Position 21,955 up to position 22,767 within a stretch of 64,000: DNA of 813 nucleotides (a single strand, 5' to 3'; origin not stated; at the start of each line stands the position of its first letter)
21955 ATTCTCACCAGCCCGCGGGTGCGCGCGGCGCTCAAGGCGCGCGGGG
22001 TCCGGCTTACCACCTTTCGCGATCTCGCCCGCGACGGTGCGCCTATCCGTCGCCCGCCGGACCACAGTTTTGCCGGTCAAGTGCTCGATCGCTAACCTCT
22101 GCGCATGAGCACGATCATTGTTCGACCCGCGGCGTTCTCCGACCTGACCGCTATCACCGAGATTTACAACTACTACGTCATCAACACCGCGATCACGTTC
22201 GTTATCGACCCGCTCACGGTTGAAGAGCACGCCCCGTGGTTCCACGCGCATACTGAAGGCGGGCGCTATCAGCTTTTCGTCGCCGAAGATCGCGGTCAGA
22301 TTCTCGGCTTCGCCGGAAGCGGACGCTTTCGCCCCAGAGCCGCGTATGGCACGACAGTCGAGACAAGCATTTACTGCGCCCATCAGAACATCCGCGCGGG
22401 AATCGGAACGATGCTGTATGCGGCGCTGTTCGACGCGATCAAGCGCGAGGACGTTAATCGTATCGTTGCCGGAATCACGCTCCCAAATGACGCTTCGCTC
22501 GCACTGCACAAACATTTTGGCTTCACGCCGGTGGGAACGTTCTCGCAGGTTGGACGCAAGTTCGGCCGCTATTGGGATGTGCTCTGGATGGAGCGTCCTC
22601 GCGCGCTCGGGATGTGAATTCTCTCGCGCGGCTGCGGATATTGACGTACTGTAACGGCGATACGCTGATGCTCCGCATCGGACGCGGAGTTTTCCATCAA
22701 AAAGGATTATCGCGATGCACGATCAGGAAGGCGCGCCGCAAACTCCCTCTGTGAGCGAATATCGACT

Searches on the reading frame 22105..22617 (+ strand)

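Call 48: search_protein_families(library=pfam, proteins=[window:22105-22617:+], max_evalue=0.00001)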
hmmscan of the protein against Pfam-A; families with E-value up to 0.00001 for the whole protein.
window:22105-22617:+ (170 aa): 4 families
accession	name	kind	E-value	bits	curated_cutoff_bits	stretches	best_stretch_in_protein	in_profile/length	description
PF13420.13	Acetyltransf_4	-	9.6e-21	74.9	24.3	1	12-161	7-155/155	Acetyltransferase (GNAT) domain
PF00583.31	Acetyltransf_1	-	7.4e-12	46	20.7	1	42-140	24-116/116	Acetyltransferase (GNAT) family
PF13302.13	Acetyltransf_3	-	7.3e-09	36.9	25.4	1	4-141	2-138/138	Acetyltransferase (GNAT) domain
PF13508.13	Acetyltransf_7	-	8.8e-07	29.7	27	1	55-141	3-83/84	Acetyltransferase (GNAT) domain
